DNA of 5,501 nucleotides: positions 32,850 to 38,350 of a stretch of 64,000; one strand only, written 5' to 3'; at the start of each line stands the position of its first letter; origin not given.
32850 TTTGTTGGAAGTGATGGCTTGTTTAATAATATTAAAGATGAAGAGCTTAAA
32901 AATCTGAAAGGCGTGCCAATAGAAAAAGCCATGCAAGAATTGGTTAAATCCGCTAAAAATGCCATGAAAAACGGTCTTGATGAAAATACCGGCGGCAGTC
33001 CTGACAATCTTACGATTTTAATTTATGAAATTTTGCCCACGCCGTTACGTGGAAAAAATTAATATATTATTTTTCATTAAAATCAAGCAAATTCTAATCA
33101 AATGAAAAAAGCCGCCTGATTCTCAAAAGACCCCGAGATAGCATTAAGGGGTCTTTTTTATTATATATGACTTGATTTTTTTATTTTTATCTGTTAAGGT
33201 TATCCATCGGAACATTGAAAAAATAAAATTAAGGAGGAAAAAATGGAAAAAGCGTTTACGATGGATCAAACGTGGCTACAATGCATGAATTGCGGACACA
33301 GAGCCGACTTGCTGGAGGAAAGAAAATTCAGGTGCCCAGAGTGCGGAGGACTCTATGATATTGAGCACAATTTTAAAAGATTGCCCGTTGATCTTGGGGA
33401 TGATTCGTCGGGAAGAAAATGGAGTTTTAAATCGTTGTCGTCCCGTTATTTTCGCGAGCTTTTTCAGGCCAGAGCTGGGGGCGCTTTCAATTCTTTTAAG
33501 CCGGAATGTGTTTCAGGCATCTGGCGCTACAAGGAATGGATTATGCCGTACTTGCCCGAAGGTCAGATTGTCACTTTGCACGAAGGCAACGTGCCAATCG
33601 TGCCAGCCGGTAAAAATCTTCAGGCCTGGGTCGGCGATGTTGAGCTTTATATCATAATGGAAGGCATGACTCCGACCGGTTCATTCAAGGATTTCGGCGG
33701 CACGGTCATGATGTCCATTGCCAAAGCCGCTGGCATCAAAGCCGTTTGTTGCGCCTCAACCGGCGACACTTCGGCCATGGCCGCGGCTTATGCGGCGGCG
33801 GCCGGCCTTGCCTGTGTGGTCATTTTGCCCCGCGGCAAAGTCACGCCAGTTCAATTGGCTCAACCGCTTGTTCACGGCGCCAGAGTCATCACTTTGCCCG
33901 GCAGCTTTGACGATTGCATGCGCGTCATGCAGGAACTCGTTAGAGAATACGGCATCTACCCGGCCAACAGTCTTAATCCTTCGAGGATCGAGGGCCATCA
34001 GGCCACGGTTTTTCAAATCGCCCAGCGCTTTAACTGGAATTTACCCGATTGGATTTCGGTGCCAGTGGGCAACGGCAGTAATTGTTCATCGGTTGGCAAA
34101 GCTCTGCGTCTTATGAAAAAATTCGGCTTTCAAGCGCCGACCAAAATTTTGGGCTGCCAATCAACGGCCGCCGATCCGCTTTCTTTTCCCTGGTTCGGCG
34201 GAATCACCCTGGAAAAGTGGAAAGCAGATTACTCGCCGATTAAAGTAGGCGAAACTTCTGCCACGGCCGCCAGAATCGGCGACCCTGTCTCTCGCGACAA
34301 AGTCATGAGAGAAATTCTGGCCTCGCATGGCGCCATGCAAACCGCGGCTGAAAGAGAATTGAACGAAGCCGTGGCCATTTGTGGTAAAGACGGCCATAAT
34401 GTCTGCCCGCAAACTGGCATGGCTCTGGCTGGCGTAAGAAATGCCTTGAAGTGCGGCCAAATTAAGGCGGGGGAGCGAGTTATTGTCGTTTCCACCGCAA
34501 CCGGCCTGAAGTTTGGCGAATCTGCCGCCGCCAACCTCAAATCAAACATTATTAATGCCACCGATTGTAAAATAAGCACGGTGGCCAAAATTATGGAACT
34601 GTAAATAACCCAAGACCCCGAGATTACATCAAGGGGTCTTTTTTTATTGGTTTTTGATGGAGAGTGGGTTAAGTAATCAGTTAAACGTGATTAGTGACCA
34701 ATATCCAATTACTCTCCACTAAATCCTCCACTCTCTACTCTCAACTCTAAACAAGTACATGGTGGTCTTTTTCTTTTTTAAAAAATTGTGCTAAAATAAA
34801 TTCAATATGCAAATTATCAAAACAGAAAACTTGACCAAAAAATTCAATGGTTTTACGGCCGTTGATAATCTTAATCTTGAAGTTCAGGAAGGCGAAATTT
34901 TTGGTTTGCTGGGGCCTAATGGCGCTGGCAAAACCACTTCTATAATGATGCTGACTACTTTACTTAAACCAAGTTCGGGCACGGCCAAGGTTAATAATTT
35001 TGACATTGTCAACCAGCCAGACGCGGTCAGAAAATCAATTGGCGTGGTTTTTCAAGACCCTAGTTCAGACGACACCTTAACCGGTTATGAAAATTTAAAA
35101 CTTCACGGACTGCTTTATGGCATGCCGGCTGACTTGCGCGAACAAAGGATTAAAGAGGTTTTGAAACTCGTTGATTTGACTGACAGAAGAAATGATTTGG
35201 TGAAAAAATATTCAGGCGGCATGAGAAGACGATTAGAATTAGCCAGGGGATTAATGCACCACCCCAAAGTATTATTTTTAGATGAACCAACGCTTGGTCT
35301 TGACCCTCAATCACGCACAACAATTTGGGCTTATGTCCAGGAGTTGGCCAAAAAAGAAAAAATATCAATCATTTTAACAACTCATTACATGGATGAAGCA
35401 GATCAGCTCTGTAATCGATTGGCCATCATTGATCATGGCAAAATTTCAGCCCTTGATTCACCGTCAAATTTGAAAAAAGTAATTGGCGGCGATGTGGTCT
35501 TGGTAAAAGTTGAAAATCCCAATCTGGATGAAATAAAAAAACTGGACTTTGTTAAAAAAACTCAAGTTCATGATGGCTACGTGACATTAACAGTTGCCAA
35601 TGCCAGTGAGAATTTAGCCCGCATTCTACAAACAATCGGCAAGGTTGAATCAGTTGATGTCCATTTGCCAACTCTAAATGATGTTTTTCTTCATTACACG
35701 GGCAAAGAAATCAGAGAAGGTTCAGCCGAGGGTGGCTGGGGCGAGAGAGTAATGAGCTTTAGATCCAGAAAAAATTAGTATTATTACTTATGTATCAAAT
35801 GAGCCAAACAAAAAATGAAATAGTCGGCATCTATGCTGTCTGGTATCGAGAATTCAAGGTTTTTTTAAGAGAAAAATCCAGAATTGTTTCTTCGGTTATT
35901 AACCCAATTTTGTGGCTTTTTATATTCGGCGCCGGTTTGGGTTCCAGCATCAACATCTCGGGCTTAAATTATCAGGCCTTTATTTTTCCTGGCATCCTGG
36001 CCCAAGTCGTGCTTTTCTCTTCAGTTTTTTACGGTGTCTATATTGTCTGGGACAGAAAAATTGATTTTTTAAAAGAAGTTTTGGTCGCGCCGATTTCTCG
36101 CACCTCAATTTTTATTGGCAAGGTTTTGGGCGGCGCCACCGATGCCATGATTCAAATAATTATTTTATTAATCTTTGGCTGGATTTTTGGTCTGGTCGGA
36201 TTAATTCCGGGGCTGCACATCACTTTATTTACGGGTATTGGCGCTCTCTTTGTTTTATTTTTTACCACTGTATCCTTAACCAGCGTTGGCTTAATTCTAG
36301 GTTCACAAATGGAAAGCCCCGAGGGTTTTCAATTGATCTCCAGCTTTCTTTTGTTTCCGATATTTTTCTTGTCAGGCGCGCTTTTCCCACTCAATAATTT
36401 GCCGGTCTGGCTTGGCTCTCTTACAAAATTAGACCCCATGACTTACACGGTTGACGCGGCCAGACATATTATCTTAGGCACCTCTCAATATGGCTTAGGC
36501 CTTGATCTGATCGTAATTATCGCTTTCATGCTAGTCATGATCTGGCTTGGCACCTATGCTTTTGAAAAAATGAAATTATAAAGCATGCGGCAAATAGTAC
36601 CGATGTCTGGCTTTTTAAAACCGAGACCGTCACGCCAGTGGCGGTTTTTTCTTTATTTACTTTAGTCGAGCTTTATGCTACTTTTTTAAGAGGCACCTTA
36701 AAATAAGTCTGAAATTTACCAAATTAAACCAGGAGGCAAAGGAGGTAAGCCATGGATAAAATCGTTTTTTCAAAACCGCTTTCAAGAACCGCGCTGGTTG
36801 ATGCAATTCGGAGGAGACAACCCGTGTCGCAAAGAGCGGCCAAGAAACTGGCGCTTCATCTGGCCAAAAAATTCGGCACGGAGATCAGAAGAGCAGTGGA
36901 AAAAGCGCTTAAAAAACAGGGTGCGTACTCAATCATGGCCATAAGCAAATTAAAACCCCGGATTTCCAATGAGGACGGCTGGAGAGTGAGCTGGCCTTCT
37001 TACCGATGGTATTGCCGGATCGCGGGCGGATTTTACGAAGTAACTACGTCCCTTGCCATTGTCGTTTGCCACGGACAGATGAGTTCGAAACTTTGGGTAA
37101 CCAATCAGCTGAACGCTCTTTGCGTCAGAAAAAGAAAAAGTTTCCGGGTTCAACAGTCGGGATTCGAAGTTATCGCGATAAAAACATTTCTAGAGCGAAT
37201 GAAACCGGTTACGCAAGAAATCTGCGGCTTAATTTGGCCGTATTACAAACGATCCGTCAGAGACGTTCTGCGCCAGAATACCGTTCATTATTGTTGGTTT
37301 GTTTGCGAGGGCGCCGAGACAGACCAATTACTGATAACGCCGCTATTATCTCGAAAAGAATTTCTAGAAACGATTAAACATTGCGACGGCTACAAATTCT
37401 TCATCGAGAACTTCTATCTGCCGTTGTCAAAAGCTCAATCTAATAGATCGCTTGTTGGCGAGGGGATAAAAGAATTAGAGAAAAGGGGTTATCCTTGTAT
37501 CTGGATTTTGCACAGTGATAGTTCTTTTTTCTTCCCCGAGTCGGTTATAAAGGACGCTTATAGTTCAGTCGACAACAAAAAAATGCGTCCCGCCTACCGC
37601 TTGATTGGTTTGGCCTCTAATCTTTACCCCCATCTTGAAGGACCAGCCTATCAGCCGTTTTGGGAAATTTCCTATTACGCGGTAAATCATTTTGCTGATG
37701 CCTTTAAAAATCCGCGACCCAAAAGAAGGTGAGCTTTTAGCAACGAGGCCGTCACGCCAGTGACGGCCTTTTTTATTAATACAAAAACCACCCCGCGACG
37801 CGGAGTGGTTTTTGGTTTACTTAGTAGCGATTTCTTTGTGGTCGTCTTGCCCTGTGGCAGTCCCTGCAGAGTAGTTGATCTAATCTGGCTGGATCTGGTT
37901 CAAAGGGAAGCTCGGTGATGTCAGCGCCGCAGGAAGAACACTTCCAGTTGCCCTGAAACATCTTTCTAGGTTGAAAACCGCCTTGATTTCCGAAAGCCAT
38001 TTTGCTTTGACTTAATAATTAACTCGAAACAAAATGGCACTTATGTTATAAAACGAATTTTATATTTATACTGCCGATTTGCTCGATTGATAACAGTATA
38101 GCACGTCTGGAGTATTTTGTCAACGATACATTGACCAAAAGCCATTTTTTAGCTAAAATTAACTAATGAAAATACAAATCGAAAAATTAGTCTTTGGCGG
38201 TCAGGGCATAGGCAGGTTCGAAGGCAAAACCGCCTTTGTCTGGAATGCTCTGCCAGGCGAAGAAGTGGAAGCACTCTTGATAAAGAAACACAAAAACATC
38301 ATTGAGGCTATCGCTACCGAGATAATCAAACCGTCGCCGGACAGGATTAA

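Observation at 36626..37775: Second hairpin-bracketed GC-rich cassette (hypothetical 326-aa protein)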

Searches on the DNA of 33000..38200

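Call 87: search_rna_families(source=window, start=33000, end=38200, threshold=evalue, max_evalue=1)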
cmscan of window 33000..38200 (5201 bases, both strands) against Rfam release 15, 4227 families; matches with E-value up to 1: 0.
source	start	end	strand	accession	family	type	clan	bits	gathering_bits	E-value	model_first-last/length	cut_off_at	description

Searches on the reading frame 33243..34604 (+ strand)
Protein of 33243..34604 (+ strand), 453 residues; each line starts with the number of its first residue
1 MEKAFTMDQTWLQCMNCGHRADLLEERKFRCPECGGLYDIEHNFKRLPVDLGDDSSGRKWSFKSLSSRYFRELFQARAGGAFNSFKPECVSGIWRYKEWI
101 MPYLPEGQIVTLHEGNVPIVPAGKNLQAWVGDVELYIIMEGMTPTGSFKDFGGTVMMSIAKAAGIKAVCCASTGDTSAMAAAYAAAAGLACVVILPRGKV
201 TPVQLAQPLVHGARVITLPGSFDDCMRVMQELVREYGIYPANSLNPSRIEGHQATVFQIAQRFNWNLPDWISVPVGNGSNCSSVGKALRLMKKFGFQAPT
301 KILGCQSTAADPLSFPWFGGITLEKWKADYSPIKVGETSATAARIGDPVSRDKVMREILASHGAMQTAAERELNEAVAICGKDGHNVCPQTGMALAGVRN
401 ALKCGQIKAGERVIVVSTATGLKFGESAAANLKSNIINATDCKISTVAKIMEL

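Call 8: search_protein_families(library=pfam, proteins=[window:33243-34604:+], max_evalue=0.01)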
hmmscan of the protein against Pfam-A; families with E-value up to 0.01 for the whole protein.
window:33243-34604:+ (453 aa): 3 families
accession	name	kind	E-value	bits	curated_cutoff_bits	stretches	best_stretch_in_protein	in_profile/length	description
PF00291.31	PALP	-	9.5e-50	170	35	1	110-418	1-294/295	Pyridoxal-phosphate dependent enzyme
PF23455.1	DUF7129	-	0.00093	19.3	30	1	14-36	14-35/45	Domain of unknown function (DUF7129)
PF07282.18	Cas12f1-like_TNB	-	0.0025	18.4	26.3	1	13-40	30-52/60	Cas12f1-like, TNB domain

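Call 60: find_homologous_proteins(query=window:33243-34601:+, max_evalue=1e-80)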
Query window:33243-34601:+ (453 aa): 463 proteins with E <= 1e-80 among 8000 candidates; the best 120 are listed.
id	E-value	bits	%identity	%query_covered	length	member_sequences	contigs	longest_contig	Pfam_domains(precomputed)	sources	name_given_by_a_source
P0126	0.0e+0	1050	100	100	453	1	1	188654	PF00291.32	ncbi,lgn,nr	ncbi:MAG: threonine synthase [Patescibacteria group bacterium]|nr:threonine synthase [Patescibacteri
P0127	8.0e-232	788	76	100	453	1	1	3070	PF00291.32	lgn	-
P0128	1.2e-218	745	72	100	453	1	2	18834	PF00291.32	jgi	jgi:threonine synthase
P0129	4.6e-204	697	68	100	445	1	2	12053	PF00291.32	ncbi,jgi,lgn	-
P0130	1.3e-203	695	69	99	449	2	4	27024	PF00291.32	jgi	-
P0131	3.4e-203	694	69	100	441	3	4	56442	PF00291.32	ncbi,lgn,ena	-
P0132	3.1e-202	691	67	100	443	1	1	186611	PF00291.32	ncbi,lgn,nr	ncbi:MAG: threonine synthase [bacterium]|nr:threonine synthase [bacterium]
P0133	1.1e-201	689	69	100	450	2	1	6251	PF00291.32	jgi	jgi:threonine synthase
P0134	1.3e-200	685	68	100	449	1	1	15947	PF00291.32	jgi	jgi:threonine synthase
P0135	2.2e-200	685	69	100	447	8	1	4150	PF00291.32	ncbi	-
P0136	2.4e-200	685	67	100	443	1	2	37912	PF00291.32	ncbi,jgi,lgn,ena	ncbi:MAG: threonine synthase [Candidatus Paceibacterota bacterium]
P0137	2.7e-200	684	66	100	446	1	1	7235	PF00291.32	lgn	-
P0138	6.2e-200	683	68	100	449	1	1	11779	PF00291.32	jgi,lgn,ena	-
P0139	1.0e-199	683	67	100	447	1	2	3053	PF00291.32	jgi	jgi:threonine synthase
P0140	1.1e-199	682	67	100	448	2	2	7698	PF00291.32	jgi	-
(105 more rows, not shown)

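Call 61: find_encoding_contigs(protein=P0127, flank=5000, max_places=3)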
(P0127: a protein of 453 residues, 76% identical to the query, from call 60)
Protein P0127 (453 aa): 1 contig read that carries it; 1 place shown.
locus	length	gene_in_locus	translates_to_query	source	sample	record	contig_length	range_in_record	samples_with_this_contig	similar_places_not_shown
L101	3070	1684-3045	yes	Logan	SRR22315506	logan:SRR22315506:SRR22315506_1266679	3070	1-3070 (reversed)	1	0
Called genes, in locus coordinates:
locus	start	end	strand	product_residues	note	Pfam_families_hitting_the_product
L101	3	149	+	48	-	?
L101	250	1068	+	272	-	PF09864:MliC (weak)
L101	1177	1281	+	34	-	-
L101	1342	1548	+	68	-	-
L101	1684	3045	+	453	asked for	PF00291:PALP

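Call 62: find_encoding_contigs(protein=P0131, flank=6000, max_places=2)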
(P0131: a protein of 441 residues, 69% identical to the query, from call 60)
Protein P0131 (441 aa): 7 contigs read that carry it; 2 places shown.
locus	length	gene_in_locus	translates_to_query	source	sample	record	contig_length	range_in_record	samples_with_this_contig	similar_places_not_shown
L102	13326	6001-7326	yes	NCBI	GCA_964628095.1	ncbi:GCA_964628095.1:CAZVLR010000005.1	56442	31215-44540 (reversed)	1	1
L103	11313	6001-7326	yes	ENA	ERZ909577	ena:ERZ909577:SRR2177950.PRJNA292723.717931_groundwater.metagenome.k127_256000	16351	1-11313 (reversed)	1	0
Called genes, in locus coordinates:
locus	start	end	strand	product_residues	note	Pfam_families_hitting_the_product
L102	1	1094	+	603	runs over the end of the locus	PF00009:GTP_EFTU, PF01926:MMR_HSR1 (weak), PF22042:EF-G_D2, PF03144:GTP_EFTU_D2, PF14492:EFG_III (faint), PF00679:EFG_C, PF21018:BipA_C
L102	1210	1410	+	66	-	PF00313:CSD, PF08206:OB_RNB (weak)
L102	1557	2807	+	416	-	PF04851:ResIII (weak), PF00270:DEAD, PF00271:Helicase_C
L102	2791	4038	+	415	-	PF00070:Pyr_redox (faint), PF00890:FAD_binding_2 (weak), PF01134:GIDA (faint), PF01494:FAD_binding_3 (weak), PF03486:HI0933_like, PF07992:Pyr_redox_2 (weak), PF12831:FAD_oxidored, PF22780:HI0933_like_1st, +1 more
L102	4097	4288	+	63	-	-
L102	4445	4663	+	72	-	-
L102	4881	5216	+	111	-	PF00076:RRM_1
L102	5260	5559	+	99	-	PF14242:DUF4342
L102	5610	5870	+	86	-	-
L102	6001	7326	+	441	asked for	PF00291:PALP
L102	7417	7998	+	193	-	PF01928:CYTH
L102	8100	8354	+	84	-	PF01741:MscL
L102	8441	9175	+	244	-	PF00481:PP2C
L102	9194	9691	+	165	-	PF02643:DUF192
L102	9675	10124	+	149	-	PF22311:DUF6970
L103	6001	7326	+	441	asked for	PF00291:PALP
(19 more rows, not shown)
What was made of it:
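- A ComEC-type Competence domain occurs in a related Patescibacteria locus (call 62).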

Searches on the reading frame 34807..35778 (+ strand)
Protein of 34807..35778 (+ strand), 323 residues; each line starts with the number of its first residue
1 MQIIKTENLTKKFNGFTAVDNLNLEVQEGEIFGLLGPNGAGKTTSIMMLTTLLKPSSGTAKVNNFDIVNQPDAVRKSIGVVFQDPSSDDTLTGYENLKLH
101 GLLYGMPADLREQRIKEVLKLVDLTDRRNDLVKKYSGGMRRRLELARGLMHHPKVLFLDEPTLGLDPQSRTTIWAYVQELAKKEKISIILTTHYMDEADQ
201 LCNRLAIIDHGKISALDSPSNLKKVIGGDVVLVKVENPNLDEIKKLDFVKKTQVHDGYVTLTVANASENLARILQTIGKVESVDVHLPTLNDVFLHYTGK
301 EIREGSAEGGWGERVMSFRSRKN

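Call 8: search_protein_families(library=pfam, proteins=[window:34807-35778:+], max_evalue=0.01)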
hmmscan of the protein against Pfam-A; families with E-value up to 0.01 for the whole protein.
window:34807-35778:+ (323 aa): 8 families
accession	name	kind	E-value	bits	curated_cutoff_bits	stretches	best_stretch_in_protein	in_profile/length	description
PF00005.33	ABC_tran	-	8e-35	120.9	25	1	20-162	2-136/137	ABC transporter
PF13732.12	DrrA1-3_C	-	4.2e-09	37.4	27.4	1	219-298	3-81/81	ATP-binding protein DrrA1-3-like, C-terminal domain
PF13304.12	AAA_21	-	2.9e-08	34.6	27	1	149-193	252-298/304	AAA domain, putative AbiEii toxin, Type IV TA system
PF13175.12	AAA_15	-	4.1e-06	27.1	32.1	0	153-193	329-369/374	AAA ATPase domain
PF13476.12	AAA_23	-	0.00081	20.5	27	1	14-57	5-47/201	AAA domain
PF00004.35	AAA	-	0.0042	18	21.2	0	34-203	3-119/131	ATPase family associated with various cellular activities (AAA)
PF13401.12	AAA_22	-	0.0069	17.1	27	0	34-96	10-65/130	AAA domain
PF13555.12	AAA_29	-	0.0072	16.5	27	0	24-63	17-55/61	P-loop containing region of AAA domain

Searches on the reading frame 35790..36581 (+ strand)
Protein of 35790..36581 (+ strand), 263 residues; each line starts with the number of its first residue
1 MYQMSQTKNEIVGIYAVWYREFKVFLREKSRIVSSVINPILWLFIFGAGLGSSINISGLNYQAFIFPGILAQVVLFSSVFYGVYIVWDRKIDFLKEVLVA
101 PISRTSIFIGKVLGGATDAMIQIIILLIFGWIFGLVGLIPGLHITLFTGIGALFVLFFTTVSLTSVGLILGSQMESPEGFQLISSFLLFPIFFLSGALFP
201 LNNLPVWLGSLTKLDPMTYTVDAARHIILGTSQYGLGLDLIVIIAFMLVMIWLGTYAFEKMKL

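Call 8: search_protein_families(library=pfam, proteins=[window:35790-36581:+], max_evalue=0.01)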
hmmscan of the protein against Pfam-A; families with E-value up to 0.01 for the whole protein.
window:35790-36581:+ (263 aa): 3 families
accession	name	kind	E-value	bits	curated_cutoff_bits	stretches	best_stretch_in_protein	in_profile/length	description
PF01061.29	ABC2_membrane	-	3.7e-32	112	26.9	1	14-228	3-210/211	ABC-2 type transporter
PF12698.13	ABC2_membrane_3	-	7.5e-16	58.6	31.6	1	59-255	158-346/347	ABC-2 family transporter protein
PF12679.13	ABC2_membrane_2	-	8.4e-05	22.4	27.2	1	96-263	101-283/283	ABC-2 family transporter protein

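Call 17: find_related_loci(query=window:35790-36578:+, collection=genome_contigs, flank=8000)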
Query window:35790-36578:+ (263 aa) in genome_contigs; peptide patterns used: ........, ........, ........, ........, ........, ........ (x = any residue, [..] = any of these).
189 stretches matched a pattern; 81 encode a relative of the query (tblastn E <= 1e-3); the best 80 are kept; 80 distinct loci.
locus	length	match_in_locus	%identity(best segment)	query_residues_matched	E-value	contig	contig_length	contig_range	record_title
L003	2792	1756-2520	74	9-263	2e-130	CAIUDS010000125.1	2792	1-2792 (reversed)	MAG: uncultured delta proteobacterium isolate AlinenSedimentsD2_bin-1424 genome assembly, contig: bin-1424:125/816, whol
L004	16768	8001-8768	72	8-263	1e-122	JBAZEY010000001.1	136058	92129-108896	MAG: Patescibacteria group bacterium isolate SO_2017_LW3_137 NODE_197_length_136058_cov_6.389411_LW162_2017, whole genom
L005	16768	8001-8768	73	8-263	7e-117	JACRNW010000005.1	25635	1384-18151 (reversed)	MAG: Candidatus Falkowbacteria bacterium isolate NC_groundwater_1945_Pr3_S-0.2um_44_4 scaffold_209580, whole genome shot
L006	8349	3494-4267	67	6-263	4e-112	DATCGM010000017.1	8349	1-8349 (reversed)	MAG TPA_asm: Gemmatimonadaceae bacterium isolate SMAG_U7807 k141_498040, whole genome shotgun sequence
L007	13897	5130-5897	65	8-263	4e-112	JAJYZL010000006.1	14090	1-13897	MAG: bacterium isolate FK5.bin19 NODE_6291_length_14090_cov_1.165079, whole genome shotgun sequence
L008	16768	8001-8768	64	8-263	7e-109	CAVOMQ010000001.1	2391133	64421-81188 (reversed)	MAG: uncultured Gemmatimonadales bacterium isolate MFD00008.bin.1.51 genome assembly, contig: contig_38893, whole genome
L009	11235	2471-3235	67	9-263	1e-107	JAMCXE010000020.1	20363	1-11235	MAG: Patescibacteria group bacterium isolate FK_Sedi_B_Bin.438 NODE_9141_length_20363_cov_2.63328, whole genome shotgun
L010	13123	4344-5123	62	4-263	3e-105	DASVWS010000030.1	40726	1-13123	MAG TPA_asm: Gemmatimonadaceae bacterium isolate SMAG_U2554 k141_1117091, whole genome shotgun sequence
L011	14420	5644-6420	62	5-263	4e-105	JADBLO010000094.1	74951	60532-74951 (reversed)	MAG: Thermoplasmata archaeon isolate Bin3_14.8m NODE_13_length_74951_cov_17.209584, whole genome shotgun sequence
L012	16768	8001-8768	68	8-263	1e-104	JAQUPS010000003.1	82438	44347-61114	MAG: Patescibacteria group bacterium isolate STD1_31 NODE_575_length_82438_cov_7.368687_Sandtown_D1, whole genome shotgu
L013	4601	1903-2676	60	6-263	5e-105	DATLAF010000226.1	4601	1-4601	MAG TPA_asm: Thermoplasmatota archaeon isolate SMAG_U14264 k141_911895, whole genome shotgun sequence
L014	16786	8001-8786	60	2-263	1e-104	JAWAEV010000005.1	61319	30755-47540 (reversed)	MAG: Candidatus Altiarchaeota archaeon isolate QQ_201907_bins_163 QQ_201907_bins_163_scaffold_5, whole genome shotgun se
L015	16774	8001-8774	62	6-263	2e-104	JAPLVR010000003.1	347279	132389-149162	MAG: Candidatus Iainarchaeum archaeon isolate LacPavin_0920_SED1_MAG_42_29 LacPavin_0920_SED1_scaffold_391753, whole gen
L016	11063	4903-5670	66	8-263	1e-103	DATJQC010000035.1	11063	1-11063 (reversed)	MAG TPA_asm: Candidatus Nanoarchaeia archaeon isolate SMAG_U14930 k141_4015163, whole genome shotgun sequence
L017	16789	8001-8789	66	3-263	1e-103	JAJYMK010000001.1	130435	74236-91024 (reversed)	MAG: bacterium isolate DBS2-4.bin128 NODE_161_length_130435_cov_5.14391, whole genome shotgun sequence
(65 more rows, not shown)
